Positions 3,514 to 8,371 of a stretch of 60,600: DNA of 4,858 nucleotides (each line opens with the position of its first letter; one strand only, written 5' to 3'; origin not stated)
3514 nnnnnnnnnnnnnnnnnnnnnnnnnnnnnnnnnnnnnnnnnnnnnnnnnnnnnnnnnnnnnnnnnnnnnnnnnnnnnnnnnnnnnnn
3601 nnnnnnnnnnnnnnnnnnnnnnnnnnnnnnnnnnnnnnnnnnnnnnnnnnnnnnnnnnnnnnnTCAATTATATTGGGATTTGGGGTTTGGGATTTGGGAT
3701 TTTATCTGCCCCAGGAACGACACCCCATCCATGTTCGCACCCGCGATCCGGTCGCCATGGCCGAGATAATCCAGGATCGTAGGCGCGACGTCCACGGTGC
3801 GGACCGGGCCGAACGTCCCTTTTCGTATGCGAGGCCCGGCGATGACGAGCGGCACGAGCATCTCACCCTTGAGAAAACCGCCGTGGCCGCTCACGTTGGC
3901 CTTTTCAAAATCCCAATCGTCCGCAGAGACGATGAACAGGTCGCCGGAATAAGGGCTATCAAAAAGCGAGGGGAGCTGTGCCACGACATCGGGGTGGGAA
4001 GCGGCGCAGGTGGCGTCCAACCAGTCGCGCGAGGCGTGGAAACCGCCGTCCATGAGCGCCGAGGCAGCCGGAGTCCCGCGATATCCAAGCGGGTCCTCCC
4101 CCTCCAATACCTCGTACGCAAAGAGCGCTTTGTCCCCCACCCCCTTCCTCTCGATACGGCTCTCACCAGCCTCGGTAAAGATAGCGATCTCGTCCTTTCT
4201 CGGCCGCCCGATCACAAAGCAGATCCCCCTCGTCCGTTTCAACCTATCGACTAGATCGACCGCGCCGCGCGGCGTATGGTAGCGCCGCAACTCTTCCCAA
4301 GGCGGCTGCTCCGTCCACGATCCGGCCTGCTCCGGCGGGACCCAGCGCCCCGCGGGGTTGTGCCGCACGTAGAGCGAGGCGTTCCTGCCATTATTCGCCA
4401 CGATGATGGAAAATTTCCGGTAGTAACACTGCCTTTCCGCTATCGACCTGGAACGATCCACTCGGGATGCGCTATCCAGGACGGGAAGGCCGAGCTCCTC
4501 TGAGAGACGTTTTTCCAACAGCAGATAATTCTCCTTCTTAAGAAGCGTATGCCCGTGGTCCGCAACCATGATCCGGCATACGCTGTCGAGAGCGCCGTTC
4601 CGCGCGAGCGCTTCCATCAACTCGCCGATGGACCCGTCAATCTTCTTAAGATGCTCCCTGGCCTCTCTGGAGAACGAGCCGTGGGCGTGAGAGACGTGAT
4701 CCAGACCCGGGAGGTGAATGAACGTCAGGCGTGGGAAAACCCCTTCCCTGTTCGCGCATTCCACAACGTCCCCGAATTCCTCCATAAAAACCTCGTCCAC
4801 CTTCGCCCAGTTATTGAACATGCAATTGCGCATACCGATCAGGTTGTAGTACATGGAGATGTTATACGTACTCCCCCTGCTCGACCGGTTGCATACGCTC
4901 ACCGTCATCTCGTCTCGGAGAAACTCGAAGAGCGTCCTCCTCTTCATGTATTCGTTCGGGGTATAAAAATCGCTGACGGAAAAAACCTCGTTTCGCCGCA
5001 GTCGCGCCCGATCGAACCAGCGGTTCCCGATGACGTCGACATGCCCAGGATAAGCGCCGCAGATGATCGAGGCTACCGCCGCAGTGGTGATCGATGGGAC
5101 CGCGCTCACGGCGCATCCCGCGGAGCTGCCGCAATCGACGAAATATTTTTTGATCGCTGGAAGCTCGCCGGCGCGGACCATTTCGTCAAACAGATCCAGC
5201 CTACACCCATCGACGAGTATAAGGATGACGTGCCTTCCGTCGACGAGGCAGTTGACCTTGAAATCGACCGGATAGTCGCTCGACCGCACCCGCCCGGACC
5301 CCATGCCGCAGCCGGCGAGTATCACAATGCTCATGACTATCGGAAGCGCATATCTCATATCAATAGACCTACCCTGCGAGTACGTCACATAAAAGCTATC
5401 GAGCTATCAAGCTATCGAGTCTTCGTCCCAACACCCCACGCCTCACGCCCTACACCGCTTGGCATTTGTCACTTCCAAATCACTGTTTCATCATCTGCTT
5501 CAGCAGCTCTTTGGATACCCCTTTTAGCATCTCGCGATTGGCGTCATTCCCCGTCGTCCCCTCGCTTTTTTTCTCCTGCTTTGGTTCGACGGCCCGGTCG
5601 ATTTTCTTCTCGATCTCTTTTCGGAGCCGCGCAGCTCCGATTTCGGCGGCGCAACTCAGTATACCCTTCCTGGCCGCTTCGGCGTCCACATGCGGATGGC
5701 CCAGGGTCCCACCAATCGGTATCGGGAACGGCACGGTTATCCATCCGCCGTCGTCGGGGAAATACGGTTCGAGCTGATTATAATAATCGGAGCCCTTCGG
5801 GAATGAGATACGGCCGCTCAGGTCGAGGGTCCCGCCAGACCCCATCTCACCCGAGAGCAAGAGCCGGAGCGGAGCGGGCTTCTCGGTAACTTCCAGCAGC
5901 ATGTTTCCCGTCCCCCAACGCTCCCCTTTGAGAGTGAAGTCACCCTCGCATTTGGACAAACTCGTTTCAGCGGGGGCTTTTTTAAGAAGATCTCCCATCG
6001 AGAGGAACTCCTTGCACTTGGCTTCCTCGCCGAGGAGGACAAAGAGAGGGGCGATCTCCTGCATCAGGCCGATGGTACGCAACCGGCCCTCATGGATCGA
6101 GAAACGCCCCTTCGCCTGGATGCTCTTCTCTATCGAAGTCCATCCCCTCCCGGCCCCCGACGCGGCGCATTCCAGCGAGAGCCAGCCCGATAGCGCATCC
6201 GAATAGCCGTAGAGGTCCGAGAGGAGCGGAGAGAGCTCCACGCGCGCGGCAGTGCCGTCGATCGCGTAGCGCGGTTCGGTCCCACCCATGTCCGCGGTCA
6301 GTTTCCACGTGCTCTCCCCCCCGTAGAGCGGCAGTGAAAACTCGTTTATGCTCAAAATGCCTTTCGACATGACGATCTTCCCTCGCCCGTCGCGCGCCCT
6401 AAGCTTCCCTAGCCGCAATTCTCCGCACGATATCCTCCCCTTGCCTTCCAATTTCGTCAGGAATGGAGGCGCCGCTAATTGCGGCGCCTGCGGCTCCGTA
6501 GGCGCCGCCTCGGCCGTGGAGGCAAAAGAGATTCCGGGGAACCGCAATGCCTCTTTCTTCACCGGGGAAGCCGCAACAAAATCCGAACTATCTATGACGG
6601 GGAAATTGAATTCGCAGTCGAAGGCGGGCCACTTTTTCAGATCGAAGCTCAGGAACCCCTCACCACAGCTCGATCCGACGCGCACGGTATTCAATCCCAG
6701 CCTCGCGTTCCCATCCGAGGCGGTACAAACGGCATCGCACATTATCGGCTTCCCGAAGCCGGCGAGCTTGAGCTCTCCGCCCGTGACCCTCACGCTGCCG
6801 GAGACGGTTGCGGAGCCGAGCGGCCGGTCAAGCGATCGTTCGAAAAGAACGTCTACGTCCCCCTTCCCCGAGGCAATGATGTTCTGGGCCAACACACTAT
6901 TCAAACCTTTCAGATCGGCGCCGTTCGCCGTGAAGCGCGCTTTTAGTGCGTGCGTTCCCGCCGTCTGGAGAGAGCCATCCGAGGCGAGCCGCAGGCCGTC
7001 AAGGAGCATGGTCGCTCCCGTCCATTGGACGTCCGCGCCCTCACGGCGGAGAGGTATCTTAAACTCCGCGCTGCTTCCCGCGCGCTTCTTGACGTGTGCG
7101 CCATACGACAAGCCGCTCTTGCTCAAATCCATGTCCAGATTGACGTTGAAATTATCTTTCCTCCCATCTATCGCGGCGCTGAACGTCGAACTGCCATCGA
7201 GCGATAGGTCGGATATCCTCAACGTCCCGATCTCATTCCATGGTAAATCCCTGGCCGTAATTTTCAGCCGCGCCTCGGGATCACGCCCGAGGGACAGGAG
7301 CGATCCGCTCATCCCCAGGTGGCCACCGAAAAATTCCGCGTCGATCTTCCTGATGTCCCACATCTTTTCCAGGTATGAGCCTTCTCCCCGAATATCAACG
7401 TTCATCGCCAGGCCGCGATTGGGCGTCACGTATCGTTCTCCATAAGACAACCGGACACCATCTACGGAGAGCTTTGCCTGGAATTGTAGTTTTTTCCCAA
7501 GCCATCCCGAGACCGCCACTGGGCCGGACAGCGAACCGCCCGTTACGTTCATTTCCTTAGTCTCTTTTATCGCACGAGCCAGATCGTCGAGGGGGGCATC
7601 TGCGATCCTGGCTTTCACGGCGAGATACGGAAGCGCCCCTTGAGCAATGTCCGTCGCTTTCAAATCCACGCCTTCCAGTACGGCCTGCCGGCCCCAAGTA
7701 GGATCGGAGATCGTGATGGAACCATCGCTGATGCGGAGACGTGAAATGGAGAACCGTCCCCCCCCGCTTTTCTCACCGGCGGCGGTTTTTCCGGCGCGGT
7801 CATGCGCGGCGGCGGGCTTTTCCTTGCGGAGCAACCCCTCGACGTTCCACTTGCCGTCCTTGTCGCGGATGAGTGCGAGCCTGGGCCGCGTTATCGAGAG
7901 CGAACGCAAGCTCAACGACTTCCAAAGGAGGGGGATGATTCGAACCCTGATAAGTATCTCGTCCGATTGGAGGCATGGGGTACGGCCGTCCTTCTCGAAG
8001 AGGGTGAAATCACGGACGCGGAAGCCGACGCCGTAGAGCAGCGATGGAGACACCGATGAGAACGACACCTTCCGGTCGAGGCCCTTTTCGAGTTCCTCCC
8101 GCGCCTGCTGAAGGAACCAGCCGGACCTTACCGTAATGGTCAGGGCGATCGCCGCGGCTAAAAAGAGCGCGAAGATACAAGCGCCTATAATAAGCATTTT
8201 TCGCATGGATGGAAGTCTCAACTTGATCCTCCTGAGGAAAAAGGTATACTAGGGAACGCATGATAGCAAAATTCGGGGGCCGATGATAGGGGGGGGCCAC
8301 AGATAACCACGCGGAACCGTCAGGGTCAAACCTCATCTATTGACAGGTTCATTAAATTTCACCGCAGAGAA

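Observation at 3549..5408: Two unrelated lipoproteins share an identical 103-bp leader cassette ending just past the lipobox Cys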

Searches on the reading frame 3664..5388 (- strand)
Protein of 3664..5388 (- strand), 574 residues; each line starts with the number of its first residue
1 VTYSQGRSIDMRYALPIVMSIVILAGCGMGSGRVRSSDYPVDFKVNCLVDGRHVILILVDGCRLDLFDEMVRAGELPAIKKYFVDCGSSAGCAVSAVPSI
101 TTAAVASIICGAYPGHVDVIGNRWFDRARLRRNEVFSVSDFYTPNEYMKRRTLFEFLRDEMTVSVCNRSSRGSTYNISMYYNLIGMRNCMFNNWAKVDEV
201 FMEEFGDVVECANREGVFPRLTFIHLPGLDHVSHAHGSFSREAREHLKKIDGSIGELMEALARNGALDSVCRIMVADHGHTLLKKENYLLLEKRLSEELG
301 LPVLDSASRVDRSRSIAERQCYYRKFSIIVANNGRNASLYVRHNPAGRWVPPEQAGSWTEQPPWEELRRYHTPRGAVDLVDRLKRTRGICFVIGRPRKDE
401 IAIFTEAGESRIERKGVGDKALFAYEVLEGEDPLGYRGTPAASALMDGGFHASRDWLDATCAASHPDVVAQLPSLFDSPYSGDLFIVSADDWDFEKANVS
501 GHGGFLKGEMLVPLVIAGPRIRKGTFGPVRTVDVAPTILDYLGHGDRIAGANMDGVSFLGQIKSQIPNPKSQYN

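Call 7: search_protein_families(library=pfam, proteins=[window:3664-5358:-], max_evalue=0.01)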
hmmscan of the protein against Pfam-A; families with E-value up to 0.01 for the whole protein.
window:3664-5358:- (564 aa): 3 families
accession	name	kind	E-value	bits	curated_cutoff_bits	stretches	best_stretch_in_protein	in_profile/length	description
PF01663.27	Phosphodiest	-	4.6e-30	105.8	23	1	44-289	1-240/342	Type I phosphodiesterase / nucleotide pyrophosphatase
PF00884.28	Sulfatase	-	5.8e-05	23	25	0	235-284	208-257/301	Sulfatase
PF01676.23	Metalloenzyme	-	0.00086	19.3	24.3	1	211-269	149-201/252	Metalloenzyme superfamily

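Call 8: search_protein_families(library=ncbifam, proteins=[window:3664-5358:-], max_evalue=0.01)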
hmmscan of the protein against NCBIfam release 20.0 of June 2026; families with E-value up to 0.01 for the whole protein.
window:3664-5358:- (564 aa): 7 families
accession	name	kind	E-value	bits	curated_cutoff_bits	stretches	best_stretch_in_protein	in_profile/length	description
NF042991.1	alk_phos_PafA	equivalog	1.3e-10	40.3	650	1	465-532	468-536/554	alkaline phosphatase PafA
TIGR02335.1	hydr_PhnA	equivalog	1.6e-08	34.1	407.55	1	40-118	11-87/408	phosphonoacetate hydrolase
NF038075.1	fam_STM4013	hypoth_equivalog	5.2e-05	22.8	250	0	211-271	178-235/261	STM4013/SEN3800 family hydrolase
TIGR03417.1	chol_sulfatase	equivalog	5.5e-05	22.2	433.45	0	495-554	305-366/500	choline-sulfatase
NF033446.0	BREX_PglZ_2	exception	8.9e-05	20.9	200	1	36-102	465-531/890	BREX-2 system phosphatase PglZ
NF010322.0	PRK13759.1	equivalog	0.00012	20.7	481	0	237-272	274-309/486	arylsulfatase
NF045661.1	HdlasePehA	equivalog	0.00013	20.8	900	0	491-557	330-397/506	phosphoric/sulfuric ester hydrolase PehA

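Call 22: find_encoding_contigs(protein=window:3664-5388:-, flank=6000, max_places=10)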
Protein window:3664-5388:- (574 aa): no gene with exactly this product is on record in the collection.

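Call 24: find_encoding_contigs(protein=window:3664-5358:-, flank=6000, max_places=10)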
Protein window:3664-5358:- (564 aa): 1 contig read that carries it; 1 place shown.
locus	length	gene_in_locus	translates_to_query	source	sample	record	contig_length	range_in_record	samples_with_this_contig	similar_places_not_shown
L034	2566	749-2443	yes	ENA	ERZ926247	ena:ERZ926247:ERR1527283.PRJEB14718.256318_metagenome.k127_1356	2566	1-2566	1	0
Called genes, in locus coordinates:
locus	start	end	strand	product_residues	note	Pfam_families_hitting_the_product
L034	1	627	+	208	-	?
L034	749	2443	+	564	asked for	PF01663:Phosphodiest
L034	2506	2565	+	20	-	?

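Call 26: find_homologous_proteins(query=window:3664-5358:-)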
Query window:3664-5358:- (564 aa): 45 proteins with E <= 0.001 among 8000 candidates.
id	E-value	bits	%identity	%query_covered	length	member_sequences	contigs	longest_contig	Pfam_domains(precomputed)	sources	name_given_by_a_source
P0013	0.0e+0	1307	100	100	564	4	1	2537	PF01663.28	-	-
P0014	0.0e+0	1115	86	98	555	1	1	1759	PF01663.28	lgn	-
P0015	0.0e+0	1048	81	97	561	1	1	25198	PF01676.24,PF01663.28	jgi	jgi:hypothetical protein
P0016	1.9e-286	969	75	96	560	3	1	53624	PF01663.28,PF00884.29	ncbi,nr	ncbi:MAG: alkaline phosphatase family protein [Candidatus Aureabacteria bacterium]|nr:alkaline phosp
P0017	1.4e-261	887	67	98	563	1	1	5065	PF01663.28,PF00884.29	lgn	-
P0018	1.9e-259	880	67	97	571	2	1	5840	PF01663.28,PF00884.29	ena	-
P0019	5.1e-257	872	67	96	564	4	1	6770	PF01663.28,PF00884.29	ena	-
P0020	4.5e-241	819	77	80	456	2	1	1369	PF01663.28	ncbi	ncbi:MAG: alkaline phosphatase family protein, partial [bacterium]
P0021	2.2e-222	758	57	98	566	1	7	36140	PF01663.28,PF00884.29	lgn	-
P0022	3.2e-219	747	58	97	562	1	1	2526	PF01663.28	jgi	jgi:hypothetical protein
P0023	4.9e-218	743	58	98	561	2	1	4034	PF01663.28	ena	-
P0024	1.7e-210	719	57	95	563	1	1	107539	PF01663.28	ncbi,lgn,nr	ncbi:MAG: alkaline phosphatase family protein [bacterium]|nr:alkaline phosphatase family protein [ba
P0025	8.5e-209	713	55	98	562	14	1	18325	PF01663.28,PF00884.29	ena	-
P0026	4.2e-207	707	54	97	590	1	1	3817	PF01663.28,PF00884.29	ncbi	-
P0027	1.0e-205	703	57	95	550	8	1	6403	PF01676.24,PF01663.28,PF00884.29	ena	-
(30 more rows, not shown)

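Call 29: find_encoding_contigs(protein=P0014, flank=6000, max_places=6)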
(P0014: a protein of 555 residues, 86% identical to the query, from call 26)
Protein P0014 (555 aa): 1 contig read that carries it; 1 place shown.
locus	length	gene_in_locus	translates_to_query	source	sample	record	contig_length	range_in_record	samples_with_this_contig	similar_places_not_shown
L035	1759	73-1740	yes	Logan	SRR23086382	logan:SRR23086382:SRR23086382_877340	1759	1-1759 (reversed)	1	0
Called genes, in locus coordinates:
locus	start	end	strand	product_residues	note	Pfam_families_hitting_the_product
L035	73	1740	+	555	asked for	PF01663:Phosphodiest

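Call 45: list_cluster_members(proteins=[window:3664-5358:-, window:2714-3601:-, P0014])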
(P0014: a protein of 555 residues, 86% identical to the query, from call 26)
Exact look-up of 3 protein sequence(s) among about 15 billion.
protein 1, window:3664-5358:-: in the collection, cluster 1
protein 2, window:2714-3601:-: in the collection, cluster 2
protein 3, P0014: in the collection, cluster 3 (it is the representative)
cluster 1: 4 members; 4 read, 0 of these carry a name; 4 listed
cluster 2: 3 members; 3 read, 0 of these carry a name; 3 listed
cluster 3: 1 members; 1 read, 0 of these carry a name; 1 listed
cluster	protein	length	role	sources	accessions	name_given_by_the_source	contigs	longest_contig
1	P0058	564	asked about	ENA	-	-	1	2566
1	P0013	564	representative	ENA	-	-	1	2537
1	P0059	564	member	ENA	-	-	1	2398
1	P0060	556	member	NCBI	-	-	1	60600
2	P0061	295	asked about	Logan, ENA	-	-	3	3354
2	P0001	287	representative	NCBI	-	-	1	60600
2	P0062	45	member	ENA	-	-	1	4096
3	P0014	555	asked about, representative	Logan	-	-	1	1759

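Call 46: find_encoding_contigs(protein=P0062, flank=6000, max_places=6)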
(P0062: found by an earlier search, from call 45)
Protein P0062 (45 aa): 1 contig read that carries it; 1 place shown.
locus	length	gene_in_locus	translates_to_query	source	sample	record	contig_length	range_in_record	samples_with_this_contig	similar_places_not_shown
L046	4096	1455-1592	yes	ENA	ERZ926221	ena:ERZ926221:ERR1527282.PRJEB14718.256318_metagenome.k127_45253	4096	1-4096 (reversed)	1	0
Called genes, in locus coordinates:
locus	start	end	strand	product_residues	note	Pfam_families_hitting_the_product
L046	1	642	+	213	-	?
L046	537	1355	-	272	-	-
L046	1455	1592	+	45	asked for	-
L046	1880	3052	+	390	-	PF13581:HATPase_c_2 (faint), PF07730:HisKA_3, PF02518:HATPase_c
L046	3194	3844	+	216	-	PF00072:Response_reg, PF00196:GerE, PF08281:Sigma70_r4_2 (weak)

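Call 47: find_encoding_contigs(protein=P0013, flank=6000, max_places=6)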
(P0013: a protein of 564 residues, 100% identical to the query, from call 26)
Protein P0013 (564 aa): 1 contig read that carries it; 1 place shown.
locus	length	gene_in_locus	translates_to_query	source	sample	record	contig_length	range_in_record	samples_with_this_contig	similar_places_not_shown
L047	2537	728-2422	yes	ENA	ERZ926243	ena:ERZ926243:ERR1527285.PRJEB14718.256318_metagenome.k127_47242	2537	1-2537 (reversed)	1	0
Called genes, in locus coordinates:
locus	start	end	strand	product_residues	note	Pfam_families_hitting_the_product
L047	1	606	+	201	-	?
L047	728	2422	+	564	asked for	PF01663:Phosphodiest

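Call 48: find_encoding_contigs(protein=P0059, flank=6000, max_places=6)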
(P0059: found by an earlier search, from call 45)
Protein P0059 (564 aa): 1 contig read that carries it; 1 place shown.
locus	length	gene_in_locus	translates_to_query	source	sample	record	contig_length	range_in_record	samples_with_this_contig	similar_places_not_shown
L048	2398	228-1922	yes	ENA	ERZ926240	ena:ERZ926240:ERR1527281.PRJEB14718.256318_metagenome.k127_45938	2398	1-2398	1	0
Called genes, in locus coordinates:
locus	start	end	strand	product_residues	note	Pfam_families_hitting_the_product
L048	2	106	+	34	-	?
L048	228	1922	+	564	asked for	PF01663:Phosphodiest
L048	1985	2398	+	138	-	?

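Call 80: search_solved_structures(query=window:3664-5358:-, max_evalue=0.001)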
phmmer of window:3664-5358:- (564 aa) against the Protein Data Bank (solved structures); distinct sequences matched with E-value up to 0.001: 13.
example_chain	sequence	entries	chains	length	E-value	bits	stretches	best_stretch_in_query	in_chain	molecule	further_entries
4b56_A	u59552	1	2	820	6.3e-06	28.2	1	45-296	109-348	ECTONUCLEOTIDE PYROPHOSPHATASE/PHOSPHODIESTERASE FAMILY MEMBER 1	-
4gtw_A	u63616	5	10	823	6.4e-06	28.1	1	45-296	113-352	Ectonucleotide pyrophosphatase/phosphodiesterase family member 2, Alkaline phosphodiestera | Ectonucleotide pyrophosphatase/phosphodiesterase family member 1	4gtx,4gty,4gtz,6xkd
7mw8_D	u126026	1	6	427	1.9e-05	26.6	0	210-273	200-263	Phosphodiesterase-nucleotide pyrophosphatase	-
6aek_A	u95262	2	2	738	2.1e-05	26.5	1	46-296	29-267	Ectonucleotide pyrophosphatase/phosphodiesterase 1, isoform CRA_d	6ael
6wet_AaA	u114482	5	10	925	2.3e-05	26.3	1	46-298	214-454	Ectonucleotide pyrophosphatase/phosphodiesterase family member 1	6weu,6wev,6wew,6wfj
2gsn_A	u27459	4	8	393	2.7e-05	26.1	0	210-273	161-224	phosphodiesterase-nucleotide pyrophosphatase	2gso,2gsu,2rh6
5tcd_A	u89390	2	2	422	6.5e-05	24.8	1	217-276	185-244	Ectonucleotide pyrophosphatase/phosphodiesterase family member 7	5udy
8ghr_A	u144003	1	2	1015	0.00012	23.9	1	49-298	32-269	Ectonucleotide pyrophosphatase/phosphodiesterase family member 1, secreted form, Immunoglo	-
1ei6_A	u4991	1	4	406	0.00018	23.4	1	43-236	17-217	PHOSPHONOACETATE HYDROLASE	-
6g5z_A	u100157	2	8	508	0.00025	22.9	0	494-551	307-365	Choline-sulfatase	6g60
6fny_A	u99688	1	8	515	0.00026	22.9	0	494-551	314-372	Choline-sulfatase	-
7pth_A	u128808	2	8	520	0.00026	22.8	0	494-551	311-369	Choline sulfatase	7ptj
7n1s_A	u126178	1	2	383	0.00069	21.4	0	210-273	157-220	Phosphodiesterase-nucleotide pyrophosphatase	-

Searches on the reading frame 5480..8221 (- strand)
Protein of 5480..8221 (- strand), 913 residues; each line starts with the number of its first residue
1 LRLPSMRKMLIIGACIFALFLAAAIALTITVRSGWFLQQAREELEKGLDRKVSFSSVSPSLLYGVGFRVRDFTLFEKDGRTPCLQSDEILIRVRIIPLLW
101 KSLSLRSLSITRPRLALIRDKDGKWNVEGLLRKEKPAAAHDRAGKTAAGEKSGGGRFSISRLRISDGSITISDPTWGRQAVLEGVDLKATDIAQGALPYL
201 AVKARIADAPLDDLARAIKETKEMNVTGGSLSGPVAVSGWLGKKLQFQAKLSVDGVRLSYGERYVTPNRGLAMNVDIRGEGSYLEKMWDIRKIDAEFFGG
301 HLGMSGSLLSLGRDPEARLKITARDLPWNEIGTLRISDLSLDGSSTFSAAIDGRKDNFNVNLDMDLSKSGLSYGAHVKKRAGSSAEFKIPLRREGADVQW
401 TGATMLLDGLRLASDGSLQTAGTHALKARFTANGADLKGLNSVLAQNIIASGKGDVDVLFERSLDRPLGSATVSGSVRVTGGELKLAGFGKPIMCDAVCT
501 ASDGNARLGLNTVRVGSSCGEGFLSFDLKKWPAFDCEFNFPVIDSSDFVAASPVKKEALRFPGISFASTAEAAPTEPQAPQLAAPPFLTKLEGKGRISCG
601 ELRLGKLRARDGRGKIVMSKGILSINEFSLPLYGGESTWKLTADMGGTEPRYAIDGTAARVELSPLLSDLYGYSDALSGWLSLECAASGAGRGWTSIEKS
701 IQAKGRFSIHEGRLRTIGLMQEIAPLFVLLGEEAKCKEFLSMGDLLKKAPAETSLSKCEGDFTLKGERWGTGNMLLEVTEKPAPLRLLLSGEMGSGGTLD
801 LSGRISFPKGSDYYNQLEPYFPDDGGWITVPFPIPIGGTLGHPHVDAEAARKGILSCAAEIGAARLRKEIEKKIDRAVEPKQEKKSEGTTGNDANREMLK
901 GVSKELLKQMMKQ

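Call 7: search_protein_families(library=pfam, proteins=[window:5480-8221:-], max_evalue=0.01)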
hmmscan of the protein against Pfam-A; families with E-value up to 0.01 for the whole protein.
window:5480-8221:- (913 aa): 2 families
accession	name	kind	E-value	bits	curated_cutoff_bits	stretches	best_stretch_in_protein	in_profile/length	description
PF05170.20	AsmA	-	3.6e-23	82.7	29.8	2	6-197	1-197/607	AsmA family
PF05359.17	DUF748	-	1.5e-21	76.7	50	1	5-268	13-238/1037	Domain of Unknown Function (DUF748)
